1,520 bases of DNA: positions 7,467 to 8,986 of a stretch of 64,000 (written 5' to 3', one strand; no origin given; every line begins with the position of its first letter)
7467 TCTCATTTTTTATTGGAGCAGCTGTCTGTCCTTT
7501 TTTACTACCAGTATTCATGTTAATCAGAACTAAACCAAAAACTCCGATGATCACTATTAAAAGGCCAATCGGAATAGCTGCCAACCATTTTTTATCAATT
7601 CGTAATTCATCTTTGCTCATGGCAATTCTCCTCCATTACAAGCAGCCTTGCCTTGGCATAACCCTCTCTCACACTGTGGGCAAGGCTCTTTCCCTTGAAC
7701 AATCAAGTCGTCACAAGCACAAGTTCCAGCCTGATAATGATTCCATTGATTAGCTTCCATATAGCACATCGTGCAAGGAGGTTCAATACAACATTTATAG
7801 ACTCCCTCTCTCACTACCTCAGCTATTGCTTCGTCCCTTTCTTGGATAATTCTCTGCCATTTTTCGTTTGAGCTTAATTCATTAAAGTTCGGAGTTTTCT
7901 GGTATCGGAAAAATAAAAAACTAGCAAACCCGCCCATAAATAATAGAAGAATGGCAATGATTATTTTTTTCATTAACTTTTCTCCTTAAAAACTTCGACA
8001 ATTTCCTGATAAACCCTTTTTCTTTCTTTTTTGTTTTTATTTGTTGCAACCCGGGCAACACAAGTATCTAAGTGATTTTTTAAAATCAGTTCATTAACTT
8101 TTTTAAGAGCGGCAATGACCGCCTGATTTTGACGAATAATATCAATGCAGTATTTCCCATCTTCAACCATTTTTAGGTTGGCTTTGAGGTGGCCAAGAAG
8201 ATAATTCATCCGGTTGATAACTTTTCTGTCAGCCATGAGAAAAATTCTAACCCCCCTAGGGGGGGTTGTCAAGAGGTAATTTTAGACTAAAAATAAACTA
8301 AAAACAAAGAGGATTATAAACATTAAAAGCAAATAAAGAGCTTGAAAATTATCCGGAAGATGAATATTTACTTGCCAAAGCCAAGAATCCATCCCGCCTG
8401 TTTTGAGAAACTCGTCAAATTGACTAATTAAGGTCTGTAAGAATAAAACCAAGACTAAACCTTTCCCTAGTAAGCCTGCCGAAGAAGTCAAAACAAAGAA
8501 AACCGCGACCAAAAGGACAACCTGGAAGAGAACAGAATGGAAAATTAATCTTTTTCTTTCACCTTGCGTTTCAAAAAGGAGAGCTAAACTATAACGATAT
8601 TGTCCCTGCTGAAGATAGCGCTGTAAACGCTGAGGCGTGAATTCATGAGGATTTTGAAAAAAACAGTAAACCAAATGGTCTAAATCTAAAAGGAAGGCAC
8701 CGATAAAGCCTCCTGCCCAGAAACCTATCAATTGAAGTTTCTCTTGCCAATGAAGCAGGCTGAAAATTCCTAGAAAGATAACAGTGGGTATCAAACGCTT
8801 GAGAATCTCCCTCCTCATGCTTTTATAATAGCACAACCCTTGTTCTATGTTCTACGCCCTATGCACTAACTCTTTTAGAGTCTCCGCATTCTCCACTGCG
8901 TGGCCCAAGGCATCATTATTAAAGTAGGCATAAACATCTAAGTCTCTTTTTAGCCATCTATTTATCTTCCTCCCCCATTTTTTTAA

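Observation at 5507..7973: Unusual accessory proteins in the copper operon: HMA-permease-cupredoxin fusion with GGGC tail, a DUF2318-like double-CxxC protein and a 13-Cys anchored protein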

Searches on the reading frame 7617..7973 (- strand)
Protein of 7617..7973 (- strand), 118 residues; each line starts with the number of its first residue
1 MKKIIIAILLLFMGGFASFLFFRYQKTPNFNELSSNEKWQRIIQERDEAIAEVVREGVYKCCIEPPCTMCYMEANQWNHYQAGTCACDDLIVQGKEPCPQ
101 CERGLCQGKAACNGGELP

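Call 3: search_protein_families(library=pfam, proteins=[window:7617-7973:-], max_evalue=0.1)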
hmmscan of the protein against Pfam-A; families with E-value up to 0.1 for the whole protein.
window:7617-7973:- (118 aa): 0 families

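Call 4: search_protein_families(library=ncbifam, proteins=[window:7617-7973:-], max_evalue=0.1)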
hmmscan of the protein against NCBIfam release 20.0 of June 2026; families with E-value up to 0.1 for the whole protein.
window:7617-7973:- (118 aa): 0 families
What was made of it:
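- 7617..7973 (-): 118-aa protein with an N-terminal membrane anchor and 10 cysteines (motif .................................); family without a Pfam model. No Pfam or NCBIfam hit (calls 3, 4).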

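Call 7: search_solved_structures(query=window:7617-7973:-, max_evalue=10, show_alignments=2)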
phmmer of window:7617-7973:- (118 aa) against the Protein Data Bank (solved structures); distinct sequences matched with E-value up to 10: 5.
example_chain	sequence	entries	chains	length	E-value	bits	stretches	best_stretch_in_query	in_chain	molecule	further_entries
8snb_2A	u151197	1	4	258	0.73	12.8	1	24-66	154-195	Enkurin domain-containing protein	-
4gl8_A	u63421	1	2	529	1.2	12.2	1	16-93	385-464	Oligopeptide ABC transporter OppAIV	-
4kng_A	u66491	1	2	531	1.2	12.1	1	33-90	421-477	Leucine-rich repeat-containing G-protein coupled receptor 5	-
4bsr_A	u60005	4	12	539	1.2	12.1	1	33-90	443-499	LEUCINE-RICH REPEAT-CONTAINING G-PROTEIN COUPLED RECEPTOR 5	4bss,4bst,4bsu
9uzo_C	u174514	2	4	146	1.5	11.8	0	14-67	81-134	Envelope protein OPG155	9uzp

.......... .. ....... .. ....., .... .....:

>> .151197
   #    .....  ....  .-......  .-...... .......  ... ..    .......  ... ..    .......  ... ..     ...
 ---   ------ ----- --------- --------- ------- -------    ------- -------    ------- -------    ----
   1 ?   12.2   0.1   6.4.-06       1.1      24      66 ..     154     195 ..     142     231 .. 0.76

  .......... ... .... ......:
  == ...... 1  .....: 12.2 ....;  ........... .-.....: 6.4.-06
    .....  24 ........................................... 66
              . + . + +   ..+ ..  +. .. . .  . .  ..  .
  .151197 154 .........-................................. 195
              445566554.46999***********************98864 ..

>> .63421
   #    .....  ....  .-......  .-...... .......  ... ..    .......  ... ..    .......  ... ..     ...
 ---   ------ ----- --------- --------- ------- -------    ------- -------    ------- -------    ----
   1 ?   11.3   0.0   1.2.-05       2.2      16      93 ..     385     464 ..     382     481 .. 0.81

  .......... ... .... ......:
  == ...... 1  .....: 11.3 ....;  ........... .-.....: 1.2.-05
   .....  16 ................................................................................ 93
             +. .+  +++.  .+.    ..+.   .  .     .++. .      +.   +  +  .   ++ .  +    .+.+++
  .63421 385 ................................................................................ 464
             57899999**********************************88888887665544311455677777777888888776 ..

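Call 9: find_homologous_proteins(query=window:7617-7973:-, max_evalue=0.001)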
Query window:7617-7973:- (118 aa): 233 proteins with E <= 0.001 among 240 candidates; the best 120 are listed.
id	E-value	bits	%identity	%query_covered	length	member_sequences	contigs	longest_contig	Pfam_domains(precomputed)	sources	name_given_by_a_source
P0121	4.3e-78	277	100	100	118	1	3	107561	-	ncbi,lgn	-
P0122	1.9e-61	223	80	100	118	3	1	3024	-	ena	-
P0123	9.2e-49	182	71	91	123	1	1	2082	-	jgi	jgi:hypothetical protein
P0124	3.7e-46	174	63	98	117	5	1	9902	-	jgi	-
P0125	7.5e-46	173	66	97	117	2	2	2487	-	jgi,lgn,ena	-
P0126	9.6e-46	172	64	95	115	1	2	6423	-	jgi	-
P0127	1.0e-45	172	66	98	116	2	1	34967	-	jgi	-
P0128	2.1e-45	171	63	88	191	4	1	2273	PF02583.23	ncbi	-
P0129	2.3e-45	171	67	90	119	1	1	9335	-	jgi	jgi:hypothetical protein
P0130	5.2e-45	170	63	98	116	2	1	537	-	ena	-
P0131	7.5e-45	170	63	91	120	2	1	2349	-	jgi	jgi:hypothetical protein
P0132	8.5e-45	169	62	92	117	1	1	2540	-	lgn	-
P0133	1.7e-44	168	58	97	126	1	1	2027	-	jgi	jgi:hypothetical protein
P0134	2.6e-44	168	67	91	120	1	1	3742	-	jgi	jgi:hypothetical protein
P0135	8.2e-44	166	62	91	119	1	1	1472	-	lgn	-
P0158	5.1e-40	154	58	96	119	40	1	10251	-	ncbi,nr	ncbi:hypothetical protein E3V08_05025 [Candidatus Atribacteria bacterium MT.SAG.1]|nr:hypothetical p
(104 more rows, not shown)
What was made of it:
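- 7617..7973 (-): It has 233 homologues, all named hypothetical (call 9).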

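Call 16: find_encoding_contigs(protein=P0121, flank=6000, max_places=3)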
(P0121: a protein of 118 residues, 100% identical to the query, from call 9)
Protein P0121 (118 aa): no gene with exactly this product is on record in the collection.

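Call 48: predict_structure(alignment_id=A1)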
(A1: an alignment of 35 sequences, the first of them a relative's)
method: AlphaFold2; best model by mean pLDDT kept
length: 118 residues; sequences in the alignment: 35
mean_pLDDT: 65.1   pTM: 0.38
mean pLDDT of the five models: 65.1, 64.3, 64.3, 63.7, 61.6
residues with pLDDT >= 90: 24; 70-90: 26; 50-70: 31; < 50: 37
segments of 3 or more residues with pLDDT < 50: 58-74, 81-84, 104-118
pLDDT, mean of each block of 10 residues (from residue 1): 93 95 85 88 75 57 41 50 50 57 48 37
secondary structure, 60 per line:
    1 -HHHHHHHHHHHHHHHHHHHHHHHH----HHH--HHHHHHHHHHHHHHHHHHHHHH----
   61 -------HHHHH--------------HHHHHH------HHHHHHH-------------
elements in order: H2-25 H35-56 H68-72 H87-92 H99-105
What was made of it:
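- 7617..7973 (-): In the AF2 model the TM helix and helix 35-56 are confident and the Cys region is not (call 48).
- The Cys-rich region of the 10-Cys protein could not be modelled (call 48), so its metal binding is conjecture.
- Tried and rejected: The Cys-rich part had pLDDT below 50 (call 48).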

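Call 50: search_protein_representatives(alignment_id=A1)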
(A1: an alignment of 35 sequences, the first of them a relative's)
Query: 35 sequences, 120 profile positions. Proteins with E-value up to 0.001 (for the whole library): 100; up to 1e-10: 48; up to 1e-30: 10. The best 100 are listed.
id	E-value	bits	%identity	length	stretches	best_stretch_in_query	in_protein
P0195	3.6e-48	178.4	-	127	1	2-116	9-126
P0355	1.7e-45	169.7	-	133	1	1-117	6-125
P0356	3.8e-37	142.8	-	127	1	3-105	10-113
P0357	1.5e-36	140.9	-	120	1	16-116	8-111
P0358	1.7e-35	137.5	-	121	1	5-117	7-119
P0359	3.5e-34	133.3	-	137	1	17-107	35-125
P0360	5.7e-34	132.6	-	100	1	32-117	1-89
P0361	1.5e-32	128.0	-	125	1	1-109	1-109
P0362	1.3e-31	124.9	-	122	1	6-107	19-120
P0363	3.7e-31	123.5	-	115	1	5-114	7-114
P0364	3.2e-30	120.5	-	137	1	1-117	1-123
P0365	4.8e-30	119.9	-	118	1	8-117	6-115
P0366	2.9e-28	114.1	-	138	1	8-109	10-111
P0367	1.2e-27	112.1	-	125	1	1-114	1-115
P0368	4.2e-27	110.4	-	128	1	14-91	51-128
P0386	2.1e-15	72.7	-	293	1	31-110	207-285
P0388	9.6e-15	70.5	-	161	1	9-112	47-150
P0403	1.7e-09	53.6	-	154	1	4-108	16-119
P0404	3.0e-09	52.8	-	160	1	6-109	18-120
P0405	6.8e-09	51.6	-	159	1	7-108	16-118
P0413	8.6e-08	48.1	-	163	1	9-108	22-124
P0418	7.4e-07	45.1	-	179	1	25-106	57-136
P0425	4.0e-06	42.7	-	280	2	50-104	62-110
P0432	3.3e-05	39.7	-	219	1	30-109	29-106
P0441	2.0e-04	37.2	-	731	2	43-106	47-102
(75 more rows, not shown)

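Call 51: search_protein_families(library=pfam, proteins=[P0386, P0403, P0404, P0405, P0413, P0418, P0425, P0441, P0432, P0388], max_evalue=0.01)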
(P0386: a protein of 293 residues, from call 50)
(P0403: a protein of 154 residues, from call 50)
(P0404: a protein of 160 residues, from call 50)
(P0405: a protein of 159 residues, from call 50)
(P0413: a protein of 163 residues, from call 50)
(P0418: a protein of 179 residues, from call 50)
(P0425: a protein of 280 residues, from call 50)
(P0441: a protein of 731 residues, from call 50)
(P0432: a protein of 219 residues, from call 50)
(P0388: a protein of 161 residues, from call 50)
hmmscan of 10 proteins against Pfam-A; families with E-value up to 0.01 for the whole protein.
P0386 (293 aa): 0 families

P0403 (154 aa): 0 families

P0404 (160 aa): 0 families

P0405 (159 aa): 0 families

P0413 (163 aa): 0 families

P0418 (179 aa): 0 families

P0425 (280 aa): 0 families

P0441 (731 aa): 0 families

P0432 (219 aa): 1 family
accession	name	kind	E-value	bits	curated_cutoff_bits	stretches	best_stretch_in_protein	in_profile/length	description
PF13798.11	PCYCGC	-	1.5e-05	25.3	25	1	135-217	44-141/153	Protein of unknown function with PCYCGC motif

P0388 (161 aa): 0 families
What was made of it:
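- Tried and rejected: The 118-aa protein and nine of ten distant relatives have no Pfam family (calls 3, 51).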

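Call 53: find_encoding_contigs(protein=P0404, flank=5000, max_places=3)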
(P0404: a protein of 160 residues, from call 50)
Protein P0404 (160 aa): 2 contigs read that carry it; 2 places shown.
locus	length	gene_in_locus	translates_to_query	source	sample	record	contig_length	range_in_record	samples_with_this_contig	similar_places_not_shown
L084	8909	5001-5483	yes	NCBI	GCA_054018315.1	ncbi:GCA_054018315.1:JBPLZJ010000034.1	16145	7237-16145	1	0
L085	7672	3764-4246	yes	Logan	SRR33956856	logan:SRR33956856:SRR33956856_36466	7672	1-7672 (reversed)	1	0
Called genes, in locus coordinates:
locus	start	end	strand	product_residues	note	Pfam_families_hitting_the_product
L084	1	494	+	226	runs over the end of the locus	PF00970:FAD_binding_6 (weak), PF00175:NAD_binding_1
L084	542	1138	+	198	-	PF11303:DUF3105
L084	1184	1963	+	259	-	PF13624:SurA_N_3, PF13623:SurA_N_2, PF09312:SurA_N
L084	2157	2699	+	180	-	PF00122:E1-E2_ATPase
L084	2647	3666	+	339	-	PF00702:Hydrolase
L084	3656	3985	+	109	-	-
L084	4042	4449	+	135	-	-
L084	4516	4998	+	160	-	PF04214:DUF411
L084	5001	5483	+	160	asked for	-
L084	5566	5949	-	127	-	PF03625:DUF302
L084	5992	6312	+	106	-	PF02583:Trns_repr_metal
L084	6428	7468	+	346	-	PF13386:DsbD_2 (faint), PF02683:DsbD_TM (weak)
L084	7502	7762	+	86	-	PF05768:Glrx-like (weak), PF13192:Thioredoxin_3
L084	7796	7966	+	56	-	-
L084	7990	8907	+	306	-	?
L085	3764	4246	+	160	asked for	-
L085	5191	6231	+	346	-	PF13386:DsbD_2 (faint), PF02683:DsbD_TM (weak)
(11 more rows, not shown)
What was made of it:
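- A distant 10-Cys family member lies beside CsoR, a DsbD_TM protein, a thioredoxin and a DUF411 protein (call 53).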

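Call 54: find_encoding_contigs(protein=P0158, flank=5000, max_places=3)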
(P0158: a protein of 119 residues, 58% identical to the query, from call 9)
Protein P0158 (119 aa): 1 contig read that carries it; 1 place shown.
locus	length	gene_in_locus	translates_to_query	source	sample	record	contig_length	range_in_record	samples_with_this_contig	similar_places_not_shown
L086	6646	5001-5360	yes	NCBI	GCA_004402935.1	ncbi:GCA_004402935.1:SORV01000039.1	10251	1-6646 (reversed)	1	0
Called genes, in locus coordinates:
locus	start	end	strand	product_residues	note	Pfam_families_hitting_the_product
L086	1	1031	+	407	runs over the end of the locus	PF22025:ThiI_fer, PF02926:THUMP, PF02568:ThiI, PF06508:QueC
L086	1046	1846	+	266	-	PF00106:adh_short, PF08659:KR, PF23441:SDR (weak), PF13561:adh_short_C2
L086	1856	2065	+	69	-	PF08984:DUF1858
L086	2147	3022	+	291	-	PF00753:Lactamase_B, PF12706:Lactamase_B_2 (weak)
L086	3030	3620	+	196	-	PF00334:NDK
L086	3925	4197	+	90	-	PF02583:Trns_repr_metal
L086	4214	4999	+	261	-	PF10080:FtrD-like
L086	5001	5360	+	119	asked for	-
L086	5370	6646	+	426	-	PF00403:HMA, PF13386:DsbD_2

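Call 59: find_related_loci(query=A1, collection=metagenome_contigs, flank=6000)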
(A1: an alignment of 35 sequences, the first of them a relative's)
Query A1 (118 aa) in metagenome_contigs; peptide patterns used: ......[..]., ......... (x = any residue, [..] = any of these).
231 stretches matched a pattern; 196 encode a relative of the query (tblastn E <= 1e-3); the best 80 are kept; 80 distinct loci.
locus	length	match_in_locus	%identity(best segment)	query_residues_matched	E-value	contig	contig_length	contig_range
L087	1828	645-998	79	1-118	6e-55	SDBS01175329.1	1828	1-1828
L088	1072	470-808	60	1-113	6e-48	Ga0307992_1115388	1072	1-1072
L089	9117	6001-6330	61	1-111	1e-44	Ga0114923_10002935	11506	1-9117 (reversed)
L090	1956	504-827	63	14-117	4e-45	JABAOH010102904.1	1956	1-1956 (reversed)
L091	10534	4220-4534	60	1-106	3e-43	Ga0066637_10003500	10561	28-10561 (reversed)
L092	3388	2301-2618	63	1-107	3e-43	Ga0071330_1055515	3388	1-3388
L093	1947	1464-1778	60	1-106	1e-43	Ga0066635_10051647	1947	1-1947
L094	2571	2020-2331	61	1-105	6e-43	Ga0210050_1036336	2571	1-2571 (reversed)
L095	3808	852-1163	61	1-105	8e-43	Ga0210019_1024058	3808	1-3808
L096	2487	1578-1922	64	1-114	1e-42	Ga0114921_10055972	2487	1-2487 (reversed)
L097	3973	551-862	61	1-105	1e-42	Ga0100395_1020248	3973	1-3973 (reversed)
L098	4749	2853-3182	59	1-111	1e-42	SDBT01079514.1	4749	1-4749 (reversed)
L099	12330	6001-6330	62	1-111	2e-42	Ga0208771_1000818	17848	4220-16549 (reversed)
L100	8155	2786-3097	63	1-105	2e-42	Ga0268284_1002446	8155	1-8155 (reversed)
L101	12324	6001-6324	62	1-107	1e-42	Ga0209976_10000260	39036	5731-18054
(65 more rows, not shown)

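Call 70: search_protein_families(library=pfam, proteins=[P0386, P0425], max_evalue=1)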
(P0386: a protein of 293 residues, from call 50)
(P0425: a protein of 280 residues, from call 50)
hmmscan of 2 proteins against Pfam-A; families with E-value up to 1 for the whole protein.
P0386 (293 aa): 4 families
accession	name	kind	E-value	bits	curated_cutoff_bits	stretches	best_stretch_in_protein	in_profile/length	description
PF00403.32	HMA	-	0.046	14.6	24.8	1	146-192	4-52/62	Heavy-metal-associated domain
PF10318.15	7TM_GPCR_Srh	-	0.085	12.3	26.3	1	29-129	55-156/302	Serpentine type 7TM GPCR chemoreceptor Srh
PF17647.6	DUF5518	-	0.27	11.8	27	1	15-79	43-100/116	Family of unknown function (DUF5518)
PF10864.13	DUF2663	-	0.82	10.5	25.2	1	2-78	3-73/127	Protein of unknown function (DUF2663)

P0425 (280 aa): 2 families
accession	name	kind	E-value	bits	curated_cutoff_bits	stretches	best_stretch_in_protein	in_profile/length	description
PF13453.11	Zn_ribbon_TFIIB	-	0.16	11.8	22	1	102-114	21-33/41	Transcription factor zinc-finger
PF25591.1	LRV_2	-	0.27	11.7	27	1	125-141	36-52/61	Leucine Rich Repeat Variant domain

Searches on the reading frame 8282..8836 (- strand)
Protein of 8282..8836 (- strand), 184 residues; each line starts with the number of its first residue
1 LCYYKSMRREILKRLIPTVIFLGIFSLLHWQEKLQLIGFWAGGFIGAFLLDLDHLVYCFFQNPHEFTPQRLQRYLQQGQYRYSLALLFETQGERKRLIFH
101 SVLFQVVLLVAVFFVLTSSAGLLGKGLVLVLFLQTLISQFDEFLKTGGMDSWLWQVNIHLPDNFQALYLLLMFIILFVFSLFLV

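Call 3: search_protein_families(library=pfam, proteins=[window:8282-8836:-], max_evalue=0.1)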
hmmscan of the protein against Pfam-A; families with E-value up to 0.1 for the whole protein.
window:8282-8836:- (184 aa): 1 family
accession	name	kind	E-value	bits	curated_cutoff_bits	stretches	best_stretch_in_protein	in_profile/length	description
PF04307.19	YdjM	-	0.003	17.5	29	1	37-132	27-96/176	YdjM inner membrane protein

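Call 4: search_protein_families(library=ncbifam, proteins=[window:8282-8836:-], max_evalue=0.1)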
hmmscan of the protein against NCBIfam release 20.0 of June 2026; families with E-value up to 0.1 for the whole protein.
window:8282-8836:- (184 aa): 0 families
